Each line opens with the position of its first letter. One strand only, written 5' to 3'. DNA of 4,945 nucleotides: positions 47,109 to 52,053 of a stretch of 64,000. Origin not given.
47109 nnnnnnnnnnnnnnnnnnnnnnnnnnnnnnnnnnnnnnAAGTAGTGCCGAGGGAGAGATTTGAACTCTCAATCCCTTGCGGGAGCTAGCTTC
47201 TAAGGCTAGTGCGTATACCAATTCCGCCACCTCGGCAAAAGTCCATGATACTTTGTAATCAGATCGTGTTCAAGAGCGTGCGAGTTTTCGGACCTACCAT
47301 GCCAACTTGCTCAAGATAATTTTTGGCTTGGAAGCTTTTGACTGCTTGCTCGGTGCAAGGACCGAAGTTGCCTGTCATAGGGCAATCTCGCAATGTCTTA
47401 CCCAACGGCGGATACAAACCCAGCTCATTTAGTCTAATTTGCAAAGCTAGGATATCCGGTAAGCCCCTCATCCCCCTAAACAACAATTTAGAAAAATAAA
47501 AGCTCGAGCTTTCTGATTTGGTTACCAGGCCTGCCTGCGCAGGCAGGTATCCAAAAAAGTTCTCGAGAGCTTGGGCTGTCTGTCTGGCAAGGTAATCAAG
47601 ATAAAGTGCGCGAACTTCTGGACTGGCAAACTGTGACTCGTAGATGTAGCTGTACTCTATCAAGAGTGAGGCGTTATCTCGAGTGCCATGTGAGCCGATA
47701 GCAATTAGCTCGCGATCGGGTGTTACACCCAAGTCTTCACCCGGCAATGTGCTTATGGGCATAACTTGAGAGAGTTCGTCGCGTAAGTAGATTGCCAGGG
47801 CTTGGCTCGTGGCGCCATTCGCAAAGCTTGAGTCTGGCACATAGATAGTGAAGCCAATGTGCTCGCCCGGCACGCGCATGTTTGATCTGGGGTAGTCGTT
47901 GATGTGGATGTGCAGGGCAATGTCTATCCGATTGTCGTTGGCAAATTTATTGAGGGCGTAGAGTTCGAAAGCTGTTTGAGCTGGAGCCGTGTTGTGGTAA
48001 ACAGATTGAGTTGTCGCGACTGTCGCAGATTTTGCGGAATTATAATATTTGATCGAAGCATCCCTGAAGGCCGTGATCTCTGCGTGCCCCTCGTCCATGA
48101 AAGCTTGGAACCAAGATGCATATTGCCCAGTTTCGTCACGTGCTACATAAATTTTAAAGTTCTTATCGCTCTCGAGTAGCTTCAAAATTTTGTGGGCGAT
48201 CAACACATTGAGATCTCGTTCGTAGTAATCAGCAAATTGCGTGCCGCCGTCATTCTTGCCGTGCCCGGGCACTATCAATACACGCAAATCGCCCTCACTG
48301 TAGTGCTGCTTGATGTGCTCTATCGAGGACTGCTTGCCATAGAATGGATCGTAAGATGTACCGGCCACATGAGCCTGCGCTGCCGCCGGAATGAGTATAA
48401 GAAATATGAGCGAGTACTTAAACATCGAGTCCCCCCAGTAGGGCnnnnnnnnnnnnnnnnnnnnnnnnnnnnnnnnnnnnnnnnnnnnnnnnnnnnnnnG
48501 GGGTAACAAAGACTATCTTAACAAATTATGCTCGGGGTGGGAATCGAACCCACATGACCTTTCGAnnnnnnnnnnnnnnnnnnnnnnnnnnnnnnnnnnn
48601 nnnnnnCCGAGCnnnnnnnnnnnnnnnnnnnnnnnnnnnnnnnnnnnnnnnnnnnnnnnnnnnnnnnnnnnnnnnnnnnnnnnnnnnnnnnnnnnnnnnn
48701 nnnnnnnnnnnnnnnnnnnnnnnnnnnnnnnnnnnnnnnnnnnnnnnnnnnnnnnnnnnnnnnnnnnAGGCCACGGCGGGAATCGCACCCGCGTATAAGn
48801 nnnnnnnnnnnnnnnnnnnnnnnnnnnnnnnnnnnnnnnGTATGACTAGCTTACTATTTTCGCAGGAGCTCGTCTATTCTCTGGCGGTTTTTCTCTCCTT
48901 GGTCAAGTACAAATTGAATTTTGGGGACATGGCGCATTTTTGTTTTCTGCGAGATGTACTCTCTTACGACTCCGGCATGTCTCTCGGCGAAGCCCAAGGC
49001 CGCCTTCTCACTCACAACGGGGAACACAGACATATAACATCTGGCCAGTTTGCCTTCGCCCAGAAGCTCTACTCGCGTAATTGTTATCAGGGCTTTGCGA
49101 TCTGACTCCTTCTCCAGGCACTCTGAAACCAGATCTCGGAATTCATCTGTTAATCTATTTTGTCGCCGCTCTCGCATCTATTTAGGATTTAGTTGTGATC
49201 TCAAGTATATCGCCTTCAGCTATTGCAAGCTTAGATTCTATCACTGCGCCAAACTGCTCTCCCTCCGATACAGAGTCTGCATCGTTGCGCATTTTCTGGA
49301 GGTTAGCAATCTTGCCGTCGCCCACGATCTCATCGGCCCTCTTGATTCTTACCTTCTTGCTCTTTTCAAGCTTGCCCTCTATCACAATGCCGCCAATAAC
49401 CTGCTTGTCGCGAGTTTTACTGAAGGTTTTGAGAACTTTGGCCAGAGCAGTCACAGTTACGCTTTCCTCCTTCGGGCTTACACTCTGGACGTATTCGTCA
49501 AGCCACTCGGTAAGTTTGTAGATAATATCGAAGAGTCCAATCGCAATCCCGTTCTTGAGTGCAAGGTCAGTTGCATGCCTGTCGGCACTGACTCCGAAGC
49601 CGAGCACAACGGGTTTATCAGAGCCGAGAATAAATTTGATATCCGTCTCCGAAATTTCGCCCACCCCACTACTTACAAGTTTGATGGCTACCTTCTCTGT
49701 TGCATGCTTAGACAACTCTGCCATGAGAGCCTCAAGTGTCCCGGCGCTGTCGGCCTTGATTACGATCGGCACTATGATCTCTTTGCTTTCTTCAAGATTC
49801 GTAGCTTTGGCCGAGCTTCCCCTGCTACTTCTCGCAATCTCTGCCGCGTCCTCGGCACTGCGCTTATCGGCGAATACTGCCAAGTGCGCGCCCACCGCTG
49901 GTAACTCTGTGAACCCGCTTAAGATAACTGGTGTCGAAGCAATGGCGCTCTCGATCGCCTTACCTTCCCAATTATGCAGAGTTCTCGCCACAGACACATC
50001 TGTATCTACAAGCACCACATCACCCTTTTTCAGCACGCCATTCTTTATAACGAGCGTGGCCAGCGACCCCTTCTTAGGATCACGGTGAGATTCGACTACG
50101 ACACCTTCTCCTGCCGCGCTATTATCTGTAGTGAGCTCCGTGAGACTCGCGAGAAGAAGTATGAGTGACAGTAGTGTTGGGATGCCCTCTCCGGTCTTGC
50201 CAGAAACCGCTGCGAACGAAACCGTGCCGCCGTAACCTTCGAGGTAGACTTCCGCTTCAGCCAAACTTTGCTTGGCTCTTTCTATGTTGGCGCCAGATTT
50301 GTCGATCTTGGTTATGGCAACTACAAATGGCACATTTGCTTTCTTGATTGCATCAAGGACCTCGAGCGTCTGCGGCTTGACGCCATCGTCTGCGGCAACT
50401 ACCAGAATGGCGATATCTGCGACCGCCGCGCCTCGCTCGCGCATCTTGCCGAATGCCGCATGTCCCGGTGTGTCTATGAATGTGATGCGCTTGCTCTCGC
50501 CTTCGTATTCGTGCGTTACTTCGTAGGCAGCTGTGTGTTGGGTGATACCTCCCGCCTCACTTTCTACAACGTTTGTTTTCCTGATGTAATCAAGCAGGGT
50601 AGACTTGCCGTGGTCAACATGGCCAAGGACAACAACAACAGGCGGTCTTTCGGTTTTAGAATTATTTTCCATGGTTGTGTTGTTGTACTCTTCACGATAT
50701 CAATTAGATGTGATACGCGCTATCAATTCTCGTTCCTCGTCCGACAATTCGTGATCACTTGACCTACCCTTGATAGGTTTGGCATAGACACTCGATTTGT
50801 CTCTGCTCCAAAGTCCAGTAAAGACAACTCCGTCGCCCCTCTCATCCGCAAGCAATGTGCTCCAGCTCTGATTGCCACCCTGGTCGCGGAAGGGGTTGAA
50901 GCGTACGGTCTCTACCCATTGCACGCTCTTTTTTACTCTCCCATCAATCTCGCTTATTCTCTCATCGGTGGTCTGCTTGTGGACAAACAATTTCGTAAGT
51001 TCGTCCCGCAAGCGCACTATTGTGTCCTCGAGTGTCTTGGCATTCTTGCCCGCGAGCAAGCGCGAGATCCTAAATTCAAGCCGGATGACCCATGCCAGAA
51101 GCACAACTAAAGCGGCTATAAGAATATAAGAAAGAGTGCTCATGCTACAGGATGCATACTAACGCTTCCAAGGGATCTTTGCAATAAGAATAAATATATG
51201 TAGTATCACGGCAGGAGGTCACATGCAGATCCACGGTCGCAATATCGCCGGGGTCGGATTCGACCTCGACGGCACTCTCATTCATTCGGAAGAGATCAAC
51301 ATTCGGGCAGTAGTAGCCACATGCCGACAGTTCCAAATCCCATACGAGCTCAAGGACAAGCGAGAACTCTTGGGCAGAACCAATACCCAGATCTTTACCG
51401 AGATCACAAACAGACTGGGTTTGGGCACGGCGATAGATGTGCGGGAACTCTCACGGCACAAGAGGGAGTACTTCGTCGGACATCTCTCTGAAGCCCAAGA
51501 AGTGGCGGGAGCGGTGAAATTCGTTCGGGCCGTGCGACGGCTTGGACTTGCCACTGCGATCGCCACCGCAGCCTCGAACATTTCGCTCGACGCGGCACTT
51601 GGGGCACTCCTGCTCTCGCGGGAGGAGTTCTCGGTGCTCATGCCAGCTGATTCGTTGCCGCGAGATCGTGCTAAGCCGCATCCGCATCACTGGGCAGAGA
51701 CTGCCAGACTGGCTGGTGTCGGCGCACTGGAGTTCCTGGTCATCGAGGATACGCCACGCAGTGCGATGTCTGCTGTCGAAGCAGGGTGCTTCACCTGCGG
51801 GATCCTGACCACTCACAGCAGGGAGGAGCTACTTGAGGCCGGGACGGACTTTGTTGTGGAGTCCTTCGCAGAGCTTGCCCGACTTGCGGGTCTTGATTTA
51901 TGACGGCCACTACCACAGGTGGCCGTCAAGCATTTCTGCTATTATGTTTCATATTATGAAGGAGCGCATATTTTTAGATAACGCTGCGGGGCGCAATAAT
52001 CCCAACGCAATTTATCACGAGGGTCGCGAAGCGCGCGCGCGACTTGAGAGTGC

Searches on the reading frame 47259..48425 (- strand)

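Call 60: search_protein_families(library=pfam, proteins=[window:47259-48425:-], max_evalue=0.00001)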
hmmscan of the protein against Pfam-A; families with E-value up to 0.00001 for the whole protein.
window:47259-48425:- (388 aa): 2 families
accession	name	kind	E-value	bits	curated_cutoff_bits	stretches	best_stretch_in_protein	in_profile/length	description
PF01520.23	Amidase_3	-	1.8e-12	48.1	27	1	49-238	1-127/174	N-acetylmuramoyl-L-alanine amidase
PF01471.23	PG_binding_1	-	4.9e-11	43.1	23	1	323-385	3-57/57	Putative peptidoglycan binding domain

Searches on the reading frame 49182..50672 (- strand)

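Call 60: search_protein_families(library=pfam, proteins=[window:49182-50672:-], max_evalue=0.00001)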
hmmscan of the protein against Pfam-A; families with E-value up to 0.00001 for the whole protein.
window:49182-50672:- (496 aa): 5 families
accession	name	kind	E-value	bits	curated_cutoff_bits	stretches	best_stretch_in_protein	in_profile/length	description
PF00009.33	GTP_EFTU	-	3.4e-38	131.5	26.5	1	12-172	5-183/188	Elongation factor Tu GTP binding domain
PF11987.13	IF-2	-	1.1e-22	80.5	27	1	292-389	18-114/117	Translation-initiation factor 2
PF22042.2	EF-G_D2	-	1.2e-15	57.8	27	1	189-266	3-83/84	Elongation factor G domain 2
PF01926.29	MMR_HSR1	-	2.1e-12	47.6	21.9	1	13-122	2-113/113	50S ribosome-binding GTPase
PF03144.31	GTP_EFTU_D2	-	3.4e-06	27.8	30.3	0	424-478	2-58/73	Elongation factor Tu domain 2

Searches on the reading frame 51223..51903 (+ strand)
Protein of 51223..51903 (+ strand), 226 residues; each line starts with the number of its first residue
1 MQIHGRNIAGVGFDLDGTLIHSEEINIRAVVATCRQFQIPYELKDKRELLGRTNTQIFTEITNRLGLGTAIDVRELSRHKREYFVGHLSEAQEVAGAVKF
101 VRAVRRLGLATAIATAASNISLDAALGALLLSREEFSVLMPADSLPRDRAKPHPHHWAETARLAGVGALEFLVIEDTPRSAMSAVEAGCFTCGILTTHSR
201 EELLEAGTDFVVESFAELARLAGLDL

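Call 29: search_protein_families(library=pfam, proteins=[window:51223-51903:+], max_evalue=0.001)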
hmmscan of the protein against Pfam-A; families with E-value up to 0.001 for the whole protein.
window:51223-51903:+ (226 aa): 3 families
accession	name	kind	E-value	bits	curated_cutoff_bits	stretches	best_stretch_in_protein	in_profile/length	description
PF13419.12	HAD_2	-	1.5e-15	58.2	23.8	1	13-193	3-177/178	Haloacid dehalogenase-like hydrolase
PF00702.32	Hydrolase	-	3.3e-13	50.9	26.4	1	10-188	3-191/191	haloacid dehalogenase-like hydrolase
PF12710.13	HAD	-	1e-05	26.5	27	1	11-126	1-119/189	haloacid dehalogenase-like hydrolase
